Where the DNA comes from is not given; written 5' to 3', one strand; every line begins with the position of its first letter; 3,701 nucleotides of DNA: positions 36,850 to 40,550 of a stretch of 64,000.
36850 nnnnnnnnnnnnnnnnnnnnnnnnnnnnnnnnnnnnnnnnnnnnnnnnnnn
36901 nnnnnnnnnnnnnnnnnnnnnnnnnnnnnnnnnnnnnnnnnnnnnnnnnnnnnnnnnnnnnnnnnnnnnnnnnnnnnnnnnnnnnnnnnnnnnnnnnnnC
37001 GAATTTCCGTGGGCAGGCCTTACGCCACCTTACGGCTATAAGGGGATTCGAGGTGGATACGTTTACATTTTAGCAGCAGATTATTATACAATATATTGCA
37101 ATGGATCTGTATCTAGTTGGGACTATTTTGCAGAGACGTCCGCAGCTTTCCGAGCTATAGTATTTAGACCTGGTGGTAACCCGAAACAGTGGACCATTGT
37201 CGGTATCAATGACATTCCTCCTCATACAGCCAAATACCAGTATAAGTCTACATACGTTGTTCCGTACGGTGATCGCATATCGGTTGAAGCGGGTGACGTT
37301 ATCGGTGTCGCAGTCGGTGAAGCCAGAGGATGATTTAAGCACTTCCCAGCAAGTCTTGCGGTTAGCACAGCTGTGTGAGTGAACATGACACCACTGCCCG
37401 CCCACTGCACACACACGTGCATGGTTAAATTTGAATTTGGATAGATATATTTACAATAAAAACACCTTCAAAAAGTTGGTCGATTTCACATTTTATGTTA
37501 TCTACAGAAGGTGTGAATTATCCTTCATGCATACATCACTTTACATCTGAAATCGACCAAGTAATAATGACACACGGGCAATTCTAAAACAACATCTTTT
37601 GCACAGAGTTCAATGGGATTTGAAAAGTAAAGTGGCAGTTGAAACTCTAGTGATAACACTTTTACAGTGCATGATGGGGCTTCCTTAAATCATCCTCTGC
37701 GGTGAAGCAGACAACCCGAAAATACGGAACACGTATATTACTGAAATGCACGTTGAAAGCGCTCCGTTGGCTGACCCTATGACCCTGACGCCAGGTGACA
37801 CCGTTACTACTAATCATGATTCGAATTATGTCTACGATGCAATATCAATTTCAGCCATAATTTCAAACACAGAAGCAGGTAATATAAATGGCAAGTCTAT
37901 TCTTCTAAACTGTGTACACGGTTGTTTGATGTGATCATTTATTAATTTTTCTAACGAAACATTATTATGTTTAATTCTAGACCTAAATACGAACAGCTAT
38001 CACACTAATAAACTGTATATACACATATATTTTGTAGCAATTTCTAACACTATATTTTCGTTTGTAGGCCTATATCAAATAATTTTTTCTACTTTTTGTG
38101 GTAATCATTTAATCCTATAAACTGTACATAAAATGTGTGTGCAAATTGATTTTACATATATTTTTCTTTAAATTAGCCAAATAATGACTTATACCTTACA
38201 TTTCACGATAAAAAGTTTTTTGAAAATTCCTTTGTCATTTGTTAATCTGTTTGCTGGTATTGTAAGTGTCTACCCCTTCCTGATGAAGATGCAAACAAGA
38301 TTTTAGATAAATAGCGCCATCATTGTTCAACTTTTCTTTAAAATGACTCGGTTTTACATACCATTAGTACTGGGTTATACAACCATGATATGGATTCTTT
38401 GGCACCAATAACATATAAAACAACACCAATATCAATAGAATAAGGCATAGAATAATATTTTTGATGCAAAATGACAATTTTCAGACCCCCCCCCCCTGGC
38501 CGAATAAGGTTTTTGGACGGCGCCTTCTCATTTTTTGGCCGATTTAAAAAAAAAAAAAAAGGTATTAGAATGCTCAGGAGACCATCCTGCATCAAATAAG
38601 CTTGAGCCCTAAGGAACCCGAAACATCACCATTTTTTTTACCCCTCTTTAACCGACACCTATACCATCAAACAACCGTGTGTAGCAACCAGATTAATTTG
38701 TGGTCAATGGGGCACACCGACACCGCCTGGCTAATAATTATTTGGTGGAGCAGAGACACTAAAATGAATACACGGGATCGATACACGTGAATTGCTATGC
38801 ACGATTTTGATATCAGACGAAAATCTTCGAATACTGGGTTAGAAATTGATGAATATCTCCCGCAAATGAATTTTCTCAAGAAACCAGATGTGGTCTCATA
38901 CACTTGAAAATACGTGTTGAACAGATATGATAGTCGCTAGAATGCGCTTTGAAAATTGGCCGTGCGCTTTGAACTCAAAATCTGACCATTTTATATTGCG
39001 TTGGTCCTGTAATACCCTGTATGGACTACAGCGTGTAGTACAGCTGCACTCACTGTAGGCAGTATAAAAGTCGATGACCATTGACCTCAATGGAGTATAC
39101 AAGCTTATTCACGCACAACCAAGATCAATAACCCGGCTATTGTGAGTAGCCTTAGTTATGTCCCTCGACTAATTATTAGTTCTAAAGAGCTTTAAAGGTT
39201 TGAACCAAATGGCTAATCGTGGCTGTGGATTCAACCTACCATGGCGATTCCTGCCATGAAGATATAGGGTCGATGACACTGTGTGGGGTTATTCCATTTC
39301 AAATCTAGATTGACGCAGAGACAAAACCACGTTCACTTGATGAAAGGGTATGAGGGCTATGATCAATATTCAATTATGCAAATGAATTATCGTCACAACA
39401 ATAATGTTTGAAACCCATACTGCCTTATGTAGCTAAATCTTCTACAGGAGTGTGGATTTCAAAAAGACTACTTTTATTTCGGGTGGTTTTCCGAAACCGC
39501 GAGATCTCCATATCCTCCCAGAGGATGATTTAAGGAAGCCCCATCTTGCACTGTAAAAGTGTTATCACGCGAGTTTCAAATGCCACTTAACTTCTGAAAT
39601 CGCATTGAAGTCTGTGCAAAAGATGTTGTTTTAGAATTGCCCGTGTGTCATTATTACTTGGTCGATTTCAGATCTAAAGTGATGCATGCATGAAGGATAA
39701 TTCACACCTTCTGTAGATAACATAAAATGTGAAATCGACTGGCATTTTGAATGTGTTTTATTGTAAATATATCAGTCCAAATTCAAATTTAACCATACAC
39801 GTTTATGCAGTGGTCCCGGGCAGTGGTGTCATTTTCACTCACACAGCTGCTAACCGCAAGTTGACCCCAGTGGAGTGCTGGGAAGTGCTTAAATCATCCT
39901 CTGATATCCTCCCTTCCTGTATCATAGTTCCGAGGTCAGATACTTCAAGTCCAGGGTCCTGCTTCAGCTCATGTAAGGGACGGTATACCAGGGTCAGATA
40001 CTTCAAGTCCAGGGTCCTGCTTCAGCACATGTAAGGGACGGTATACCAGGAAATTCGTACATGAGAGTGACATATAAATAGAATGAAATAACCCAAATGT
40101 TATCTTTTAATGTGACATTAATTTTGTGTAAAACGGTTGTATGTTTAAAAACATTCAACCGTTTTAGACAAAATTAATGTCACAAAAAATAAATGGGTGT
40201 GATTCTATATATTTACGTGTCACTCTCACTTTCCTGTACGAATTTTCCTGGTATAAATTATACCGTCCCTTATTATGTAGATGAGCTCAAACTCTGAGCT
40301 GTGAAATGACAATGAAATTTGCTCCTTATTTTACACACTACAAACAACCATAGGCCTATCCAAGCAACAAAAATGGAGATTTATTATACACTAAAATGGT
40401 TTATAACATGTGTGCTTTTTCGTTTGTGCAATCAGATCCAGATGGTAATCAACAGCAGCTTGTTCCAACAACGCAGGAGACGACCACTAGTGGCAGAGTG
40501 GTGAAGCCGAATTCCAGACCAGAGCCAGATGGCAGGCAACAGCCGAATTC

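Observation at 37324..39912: New MITE family with a 9-bp TSD, present as two inverted copies 1.8 kb apart around the gene's 3' end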

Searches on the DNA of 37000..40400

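Call 43: search_rna_families(source=window, start=37000, end=40400, threshold=evalue, max_evalue=1)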
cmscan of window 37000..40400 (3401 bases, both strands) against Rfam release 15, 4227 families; matches with E-value up to 1: 6.
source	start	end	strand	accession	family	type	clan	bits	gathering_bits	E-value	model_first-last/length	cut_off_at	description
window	40113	40182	+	RF03894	mir-5736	Gene; miRNA;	-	34.8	90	0.00022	1-80/80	no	mir-5736 microRNA precursor family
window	40113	40182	-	RF03894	mir-5736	Gene; miRNA;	-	34.4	90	0.00028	1-80/80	no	mir-5736 microRNA precursor family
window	40114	40181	+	RF04241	mir-5014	Gene; miRNA;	-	32.5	101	0.00042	1-123/123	no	mir-5014 microRNA precursor family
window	40109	40186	-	RF04007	mir-8489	Gene; miRNA;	-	30.1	99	0.002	1-90/90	no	mir-8489 microRNA precursor family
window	40112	40183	+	RF04007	mir-8489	Gene; miRNA;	-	29.6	99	0.0027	1-90/90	no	mir-8489 microRNA precursor family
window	40110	40185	+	RF03998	mir-2160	Gene; miRNA;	-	28.5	70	0.042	1-93/93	no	mir-2160 microRNA precursor family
